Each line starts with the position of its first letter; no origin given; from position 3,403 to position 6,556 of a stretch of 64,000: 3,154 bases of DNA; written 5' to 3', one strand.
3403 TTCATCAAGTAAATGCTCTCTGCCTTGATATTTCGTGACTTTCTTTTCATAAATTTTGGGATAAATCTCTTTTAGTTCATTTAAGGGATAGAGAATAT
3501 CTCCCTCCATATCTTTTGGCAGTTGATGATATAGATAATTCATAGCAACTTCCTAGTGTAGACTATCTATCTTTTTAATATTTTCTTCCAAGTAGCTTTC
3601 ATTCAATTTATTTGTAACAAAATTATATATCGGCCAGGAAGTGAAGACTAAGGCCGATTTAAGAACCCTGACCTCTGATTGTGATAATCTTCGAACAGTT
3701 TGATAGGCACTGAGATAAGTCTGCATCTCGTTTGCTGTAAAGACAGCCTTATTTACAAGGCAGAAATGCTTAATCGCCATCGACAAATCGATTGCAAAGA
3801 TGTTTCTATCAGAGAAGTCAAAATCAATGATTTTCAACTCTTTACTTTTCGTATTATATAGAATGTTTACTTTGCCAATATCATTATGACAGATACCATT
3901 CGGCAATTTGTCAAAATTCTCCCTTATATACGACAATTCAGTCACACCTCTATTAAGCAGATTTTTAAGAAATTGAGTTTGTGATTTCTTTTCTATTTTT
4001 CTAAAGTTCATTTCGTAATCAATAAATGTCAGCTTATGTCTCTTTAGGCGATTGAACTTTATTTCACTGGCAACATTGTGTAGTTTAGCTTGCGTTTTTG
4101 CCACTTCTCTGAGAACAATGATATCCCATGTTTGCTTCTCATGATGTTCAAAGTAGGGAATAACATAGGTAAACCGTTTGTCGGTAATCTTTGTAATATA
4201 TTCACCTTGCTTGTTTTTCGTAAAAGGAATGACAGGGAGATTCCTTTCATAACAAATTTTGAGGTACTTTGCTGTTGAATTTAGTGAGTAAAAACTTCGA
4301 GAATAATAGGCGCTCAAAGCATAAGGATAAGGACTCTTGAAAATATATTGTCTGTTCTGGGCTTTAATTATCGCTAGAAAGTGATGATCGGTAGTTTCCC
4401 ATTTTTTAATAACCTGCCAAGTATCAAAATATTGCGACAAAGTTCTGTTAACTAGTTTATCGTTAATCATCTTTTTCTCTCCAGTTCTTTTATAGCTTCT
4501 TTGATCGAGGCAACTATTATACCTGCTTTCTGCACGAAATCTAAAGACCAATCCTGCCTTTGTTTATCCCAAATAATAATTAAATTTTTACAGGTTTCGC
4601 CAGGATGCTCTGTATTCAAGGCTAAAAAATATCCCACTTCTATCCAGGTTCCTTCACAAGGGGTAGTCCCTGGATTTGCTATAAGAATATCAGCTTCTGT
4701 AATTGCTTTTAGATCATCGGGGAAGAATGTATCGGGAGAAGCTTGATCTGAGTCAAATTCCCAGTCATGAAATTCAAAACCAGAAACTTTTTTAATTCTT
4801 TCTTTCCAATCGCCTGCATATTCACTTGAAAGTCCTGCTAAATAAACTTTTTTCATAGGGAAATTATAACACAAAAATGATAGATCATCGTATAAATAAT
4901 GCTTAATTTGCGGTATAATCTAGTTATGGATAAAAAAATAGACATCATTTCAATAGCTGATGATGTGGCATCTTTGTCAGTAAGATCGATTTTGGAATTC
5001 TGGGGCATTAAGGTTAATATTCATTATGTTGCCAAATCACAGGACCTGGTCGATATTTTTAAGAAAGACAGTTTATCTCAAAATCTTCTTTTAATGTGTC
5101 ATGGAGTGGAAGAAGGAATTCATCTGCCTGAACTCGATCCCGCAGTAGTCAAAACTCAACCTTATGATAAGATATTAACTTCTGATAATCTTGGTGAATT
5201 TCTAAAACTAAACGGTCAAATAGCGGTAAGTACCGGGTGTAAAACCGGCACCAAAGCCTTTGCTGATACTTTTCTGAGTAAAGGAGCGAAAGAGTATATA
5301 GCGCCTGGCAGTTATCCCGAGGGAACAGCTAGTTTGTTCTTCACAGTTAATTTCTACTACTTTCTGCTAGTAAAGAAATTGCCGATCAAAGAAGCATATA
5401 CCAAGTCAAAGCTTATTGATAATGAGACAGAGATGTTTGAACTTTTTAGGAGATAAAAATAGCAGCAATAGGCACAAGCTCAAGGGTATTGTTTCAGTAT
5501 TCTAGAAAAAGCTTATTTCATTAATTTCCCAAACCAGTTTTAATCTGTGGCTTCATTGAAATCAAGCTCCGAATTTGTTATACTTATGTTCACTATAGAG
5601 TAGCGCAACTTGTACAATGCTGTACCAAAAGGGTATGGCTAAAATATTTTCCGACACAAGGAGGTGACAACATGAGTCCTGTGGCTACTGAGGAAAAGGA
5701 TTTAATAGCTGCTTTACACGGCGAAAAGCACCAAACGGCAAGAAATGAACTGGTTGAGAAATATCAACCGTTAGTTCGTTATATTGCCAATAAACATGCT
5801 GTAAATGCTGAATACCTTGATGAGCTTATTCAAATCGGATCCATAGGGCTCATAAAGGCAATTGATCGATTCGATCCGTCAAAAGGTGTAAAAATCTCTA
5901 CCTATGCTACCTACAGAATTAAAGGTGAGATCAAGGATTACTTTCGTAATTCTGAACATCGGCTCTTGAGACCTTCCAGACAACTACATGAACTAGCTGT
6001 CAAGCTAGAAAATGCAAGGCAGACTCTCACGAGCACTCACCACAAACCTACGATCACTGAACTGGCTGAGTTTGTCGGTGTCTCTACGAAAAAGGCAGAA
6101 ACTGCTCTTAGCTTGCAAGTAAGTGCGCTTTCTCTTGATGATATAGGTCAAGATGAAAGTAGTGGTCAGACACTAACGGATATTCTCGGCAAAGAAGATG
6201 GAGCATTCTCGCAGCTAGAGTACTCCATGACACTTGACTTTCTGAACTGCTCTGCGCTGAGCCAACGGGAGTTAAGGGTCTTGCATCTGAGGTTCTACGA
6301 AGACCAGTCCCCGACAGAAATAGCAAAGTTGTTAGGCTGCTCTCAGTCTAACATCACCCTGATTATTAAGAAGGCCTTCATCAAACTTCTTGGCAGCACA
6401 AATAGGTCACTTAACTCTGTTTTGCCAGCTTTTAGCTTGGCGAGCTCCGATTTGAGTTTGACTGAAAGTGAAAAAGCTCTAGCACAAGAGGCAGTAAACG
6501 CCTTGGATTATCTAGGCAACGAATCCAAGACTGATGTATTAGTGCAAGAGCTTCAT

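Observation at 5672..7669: Sigma-70 family protein with a long C-terminal repeat extension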

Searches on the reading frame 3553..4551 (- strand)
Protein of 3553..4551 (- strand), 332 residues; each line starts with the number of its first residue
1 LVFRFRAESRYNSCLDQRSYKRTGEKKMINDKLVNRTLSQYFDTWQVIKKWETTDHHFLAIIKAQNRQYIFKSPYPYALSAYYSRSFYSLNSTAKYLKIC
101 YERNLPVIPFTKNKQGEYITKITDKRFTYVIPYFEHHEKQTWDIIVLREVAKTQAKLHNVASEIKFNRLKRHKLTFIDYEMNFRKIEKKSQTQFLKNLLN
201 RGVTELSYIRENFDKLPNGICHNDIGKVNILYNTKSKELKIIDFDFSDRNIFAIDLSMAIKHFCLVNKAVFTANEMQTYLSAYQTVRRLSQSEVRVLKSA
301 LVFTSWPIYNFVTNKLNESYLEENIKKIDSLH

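Call 16: search_protein_families(library=pfam, proteins=[window:3553-4551:-], max_evalue=0.01)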
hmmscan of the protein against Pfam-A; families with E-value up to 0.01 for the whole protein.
window:3553-4551:- (332 aa): 3 families
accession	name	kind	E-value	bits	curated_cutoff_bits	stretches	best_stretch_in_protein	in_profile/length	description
PF01633.27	Choline_kinase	-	1.1e-11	45.1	29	1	146-264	88-205/300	Choline/ethanolamine kinase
PF01636.29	APH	-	1.6e-09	38.3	23.2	1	147-287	97-237/239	Phosphotransferase enzyme family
PF00069.31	Pkinase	-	0.00066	19.6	31.7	1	196-248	101-146/263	Protein kinase domain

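Call 54: search_protein_families(library=padloc, proteins=[window:3553-4551:-], max_evalue=0.01)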
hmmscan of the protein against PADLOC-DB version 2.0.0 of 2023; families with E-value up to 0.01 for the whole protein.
window:3553-4551:- (332 aa): 0 families

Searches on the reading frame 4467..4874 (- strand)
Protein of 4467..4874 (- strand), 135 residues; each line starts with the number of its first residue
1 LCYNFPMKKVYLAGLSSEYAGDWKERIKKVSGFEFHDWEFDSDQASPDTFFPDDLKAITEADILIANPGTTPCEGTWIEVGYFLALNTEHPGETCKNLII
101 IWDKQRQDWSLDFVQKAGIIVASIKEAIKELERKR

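Call 16: search_protein_families(library=pfam, proteins=[window:4467-4874:-], max_evalue=0.01)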
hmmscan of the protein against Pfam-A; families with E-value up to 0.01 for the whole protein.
window:4467-4874:- (135 aa): 2 families
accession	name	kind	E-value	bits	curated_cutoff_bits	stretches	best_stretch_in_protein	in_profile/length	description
PF05014.21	Nuc_deoxyrib_tr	-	7.8e-06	26.5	28.8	1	42-88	44-91/117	Nucleoside 2-deoxyribosyltransferase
PF15891.11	Nuc_deoxyri_tr2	-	0.0038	18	30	0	8-85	2-93/105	Nucleoside 2-deoxyribosyltransferase like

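Call 54: search_protein_families(library=padloc, proteins=[window:4467-4874:-], max_evalue=0.01)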
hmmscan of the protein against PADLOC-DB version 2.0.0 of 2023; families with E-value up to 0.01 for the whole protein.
window:4467-4874:- (135 aa): 0 families

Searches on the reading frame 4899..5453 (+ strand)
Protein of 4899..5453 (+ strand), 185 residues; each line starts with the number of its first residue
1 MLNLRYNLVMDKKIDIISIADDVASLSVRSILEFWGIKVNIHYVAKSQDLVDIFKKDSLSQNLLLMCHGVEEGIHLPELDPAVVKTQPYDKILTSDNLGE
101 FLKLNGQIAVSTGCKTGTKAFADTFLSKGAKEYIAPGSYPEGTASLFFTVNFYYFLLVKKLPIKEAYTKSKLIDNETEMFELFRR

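Call 16: search_protein_families(library=pfam, proteins=[window:4899-5453:+], max_evalue=0.01)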
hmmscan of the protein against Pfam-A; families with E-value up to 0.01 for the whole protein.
window:4899-5453:+ (185 aa): 0 families

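Call 54: search_protein_families(library=padloc, proteins=[window:4899-5453:+], max_evalue=0.01)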
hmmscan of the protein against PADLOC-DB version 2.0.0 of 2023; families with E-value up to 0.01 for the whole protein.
window:4899-5453:+ (185 aa): 0 families

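Call 89: search_protein_families(library=pfam, proteins=[window:4899-5453:+], max_evalue=10)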
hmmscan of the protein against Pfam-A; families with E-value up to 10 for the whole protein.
window:4899-5453:+ (185 aa): 1 family
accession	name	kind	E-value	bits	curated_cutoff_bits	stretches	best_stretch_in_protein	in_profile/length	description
PF17679.6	Dip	-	0.044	13.8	27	1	40-129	100-188/273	gp37/Dip protein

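Call 90: search_solved_structures(query=window:4899-5453:+, max_evalue=10)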
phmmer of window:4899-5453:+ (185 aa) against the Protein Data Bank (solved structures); distinct sequences matched with E-value up to 10: 8.
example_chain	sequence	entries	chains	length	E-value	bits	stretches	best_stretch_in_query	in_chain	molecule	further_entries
8fd8_A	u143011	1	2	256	0.076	16.2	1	103-135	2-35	15-hydroxyprostaglandin dehydrogenase [NAD(+)]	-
9pfm_A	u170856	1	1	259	0.09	16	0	104-135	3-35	15-hydroxyprostaglandin dehydrogenase [NAD(+)]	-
2gdz_A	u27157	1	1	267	0.096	15.9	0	104-135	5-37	NAD+-dependent 15-hydroxyprostaglandin dehydrogenase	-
8cvn_A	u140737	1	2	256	0.1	15.8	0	104-135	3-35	15-hydroxyprostaglandin dehydrogenase [NAD(+)]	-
8cwl_A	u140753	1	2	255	0.11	15.7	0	104-135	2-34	15-hydroxyprostaglandin dehydrogenase [NAD(+)]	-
9pfl_A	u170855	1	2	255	0.11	15.7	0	104-135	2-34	15-hydroxyprostaglandin dehydrogenase [NAD(+)]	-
32pz_A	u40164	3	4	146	0.35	14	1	131-178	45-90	ER-derived vesicles protein ERV14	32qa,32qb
5ft0_A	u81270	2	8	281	0.36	14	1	43-128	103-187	GP37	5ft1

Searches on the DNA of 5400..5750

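Call 64: search_rna_families(source=window, start=5400, end=5750, threshold=evalue, max_evalue=10)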
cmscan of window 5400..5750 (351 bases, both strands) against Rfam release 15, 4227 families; matches with E-value up to 10: 4.
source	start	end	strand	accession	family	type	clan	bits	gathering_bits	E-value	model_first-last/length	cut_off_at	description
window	5492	5561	-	RF01599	plasmodium_snoR24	Gene; snRNA; snoRNA; CD-box;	-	20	55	5.2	1-82/82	no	small nucleolar RNA snoR24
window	5410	5474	+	RF00577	SNORD72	Gene; snRNA; snoRNA; CD-box;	-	17.4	43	7.1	1-80/80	no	Small nucleolar RNA SNORD72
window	5482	5532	-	RF00296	snoR16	Gene; snRNA; snoRNA; CD-box;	-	16.5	45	6.6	1-86/86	no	Small nucleolar RNA R16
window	5429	5495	+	RF01223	snR13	Gene; snRNA; snoRNA; CD-box;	CL00045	14.6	47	7.7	1-124/124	no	Small nucleolar RNA snR13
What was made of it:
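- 5591..5671 (+): Conserved ~80-nt 5' leader. It contains a hairpin at 5619-5639 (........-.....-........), an invariant block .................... (5633-5652), and the Shine-Dalgarno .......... (5658-5667). There is no Rfam match (call 64).
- Tried and rejected: Rfam has no family matching the leader (call 64).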

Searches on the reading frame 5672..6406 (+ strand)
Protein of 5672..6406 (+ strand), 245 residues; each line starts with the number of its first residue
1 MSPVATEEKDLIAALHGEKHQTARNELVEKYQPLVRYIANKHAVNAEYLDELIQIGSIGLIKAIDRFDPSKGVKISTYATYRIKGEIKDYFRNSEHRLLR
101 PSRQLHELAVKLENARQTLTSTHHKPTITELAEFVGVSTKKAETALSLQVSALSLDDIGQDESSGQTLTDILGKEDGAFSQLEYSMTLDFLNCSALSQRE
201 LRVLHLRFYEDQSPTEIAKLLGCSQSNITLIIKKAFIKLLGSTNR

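Call 50: find_homologous_proteins(query=window:5672-6406:+, max_evalue=1e-10)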
Query window:5672-6406:+ (245 aa): 822 proteins with E <= 1e-10 among 2257 candidates; the best 120 are listed.
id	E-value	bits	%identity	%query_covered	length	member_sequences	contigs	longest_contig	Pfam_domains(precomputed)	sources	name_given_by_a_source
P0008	5.6e-41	159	41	97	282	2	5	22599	PF01381.29,PF04545.23,PF04542.21,PF08281.19,PF04539.23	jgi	-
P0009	7.0e-41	158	41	95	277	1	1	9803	PF13384.13,PF04545.23,PF04542.21,PF08281.19,PF04539.23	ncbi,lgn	ncbi:MAG: hypothetical protein Kow00129_11850 [Thermoleophilia bacterium]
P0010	9.4e-41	158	39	93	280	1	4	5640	PF13384.13,PF04545.23,PF04542.21,PF08281.19,PF04539.23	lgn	-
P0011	1.4e-40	157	41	93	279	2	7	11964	PF13384.13,PF04545.23,PF04542.21,PF08281.19,PF04539.23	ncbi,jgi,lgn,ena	-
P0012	1.6e-40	157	40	93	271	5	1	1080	PF04545.23,PF04542.21,PF08281.19,PF04539.23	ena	-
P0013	3.5e-40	156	41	95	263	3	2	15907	PF01381.29,PF04545.23,PF04542.21,PF08281.19,PF04539.23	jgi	-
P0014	7.8e-40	155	40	95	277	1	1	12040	PF13384.13,PF04545.23,PF04542.21,PF08281.19,PF04539.23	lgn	-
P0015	9.2e-40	155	38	95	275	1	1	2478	PF04545.23,PF04542.21,PF08281.19,PF04539.23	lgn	-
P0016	9.2e-40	155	38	95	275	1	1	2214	PF04545.23,PF04542.21,PF08281.19,PF04539.23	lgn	-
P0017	1.4e-39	154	40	93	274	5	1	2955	PF04545.23,PF04542.21,PF08281.19,PF04539.23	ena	-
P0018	1.6e-39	154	40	97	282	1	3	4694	PF07638.18,PF01381.29,PF04545.23,PF04542.21,PF08281.19,PF04539.23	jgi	jgi:RNA polymerase sigma-B factor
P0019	2.0e-39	153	38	96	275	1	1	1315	PF13384.13,PF04545.23,PF04542.21,PF08281.19,PF04539.23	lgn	-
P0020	3.4e-39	153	42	93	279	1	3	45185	PF13384.13,PF04545.23,PF04542.21,PF08281.19,PF04539.23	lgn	-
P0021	3.5e-39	153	38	96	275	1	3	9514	PF04545.23,PF04542.21,PF08281.19,PF04539.23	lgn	-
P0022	3.6e-39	153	38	96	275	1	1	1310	PF04545.23,PF04542.21,PF08281.19,PF04539.23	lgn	-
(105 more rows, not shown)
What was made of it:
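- Closest known: SigB/SigF/SigG family. Same: They are about 40% identical to actinobacterial SigB/F proteins (call 50).
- Closest known: SigB/SigF/SigG family. Different: This protein is 425 residues longer, whereas all 120 closest homologues are 247-289 aa (call 50).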

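Call 55: search_solved_structures(query=window:5672-6406:+, max_evalue=1e-10, show_alignments=1)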
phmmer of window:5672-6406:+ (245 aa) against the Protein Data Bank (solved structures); distinct sequences matched with E-value up to 1e-10: 65 (the best 60 are shown).
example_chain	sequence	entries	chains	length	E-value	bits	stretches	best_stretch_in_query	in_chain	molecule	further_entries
1l0o_C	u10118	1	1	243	7.5e-29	104.1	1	2-235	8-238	sigma factor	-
8x6g_H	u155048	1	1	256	5.3e-25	91.5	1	17-239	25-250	RNA polymerase sigma factor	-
1rp3_A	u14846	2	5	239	1.6e-17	67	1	20-239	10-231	RNA polymerase sigma factor SIGMA-28 (FliA) | RNA polymerase sigma factor FliA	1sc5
7vf9_F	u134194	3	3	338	2.5e-17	66.4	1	2-232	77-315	RNA polymerase sigma factor RpoS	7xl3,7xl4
7f0r_F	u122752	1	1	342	2.6e-17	66.4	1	2-232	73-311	RNA polymerase sigma factor RpoS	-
5tw1_F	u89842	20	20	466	1.2e-16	64.2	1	22-239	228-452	RNA polymerase sigma factor SigA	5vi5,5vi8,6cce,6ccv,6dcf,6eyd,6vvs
7ckq_F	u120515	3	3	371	1.8e-16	63.6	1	18-239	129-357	RNA polymerase sigma factor SigA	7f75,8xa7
6omf_F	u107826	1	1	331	2.2e-16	63.3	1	2-177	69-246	RNA polymerase sigma factor RpoS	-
6kj6_F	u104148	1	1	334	2.2e-16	63.3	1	2-177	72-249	RNA polymerase sigma factor RpoS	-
5ipl_F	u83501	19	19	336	2.3e-16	63.2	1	2-177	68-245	RNA polymerase sigma factor RpoS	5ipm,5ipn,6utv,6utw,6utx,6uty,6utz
4ljz_F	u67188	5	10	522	2.4e-16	63.2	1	18-239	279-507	RNA polymerase sigma factor RpoD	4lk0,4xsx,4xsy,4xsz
8k59_F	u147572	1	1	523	2.4e-16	63.2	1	18-239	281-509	RNA polymerase sigma factor RpoD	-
5vt0_L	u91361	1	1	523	2.4e-16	63.2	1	18-239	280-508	RNA polymerase sigma factor RpoD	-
3iyd_F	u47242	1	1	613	2.9e-16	62.9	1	18-239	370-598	RNA polymerase sigma factor rpoD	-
8ad1_F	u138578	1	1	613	2.9e-16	62.9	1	18-239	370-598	RNA polymerase sigma factor RpoD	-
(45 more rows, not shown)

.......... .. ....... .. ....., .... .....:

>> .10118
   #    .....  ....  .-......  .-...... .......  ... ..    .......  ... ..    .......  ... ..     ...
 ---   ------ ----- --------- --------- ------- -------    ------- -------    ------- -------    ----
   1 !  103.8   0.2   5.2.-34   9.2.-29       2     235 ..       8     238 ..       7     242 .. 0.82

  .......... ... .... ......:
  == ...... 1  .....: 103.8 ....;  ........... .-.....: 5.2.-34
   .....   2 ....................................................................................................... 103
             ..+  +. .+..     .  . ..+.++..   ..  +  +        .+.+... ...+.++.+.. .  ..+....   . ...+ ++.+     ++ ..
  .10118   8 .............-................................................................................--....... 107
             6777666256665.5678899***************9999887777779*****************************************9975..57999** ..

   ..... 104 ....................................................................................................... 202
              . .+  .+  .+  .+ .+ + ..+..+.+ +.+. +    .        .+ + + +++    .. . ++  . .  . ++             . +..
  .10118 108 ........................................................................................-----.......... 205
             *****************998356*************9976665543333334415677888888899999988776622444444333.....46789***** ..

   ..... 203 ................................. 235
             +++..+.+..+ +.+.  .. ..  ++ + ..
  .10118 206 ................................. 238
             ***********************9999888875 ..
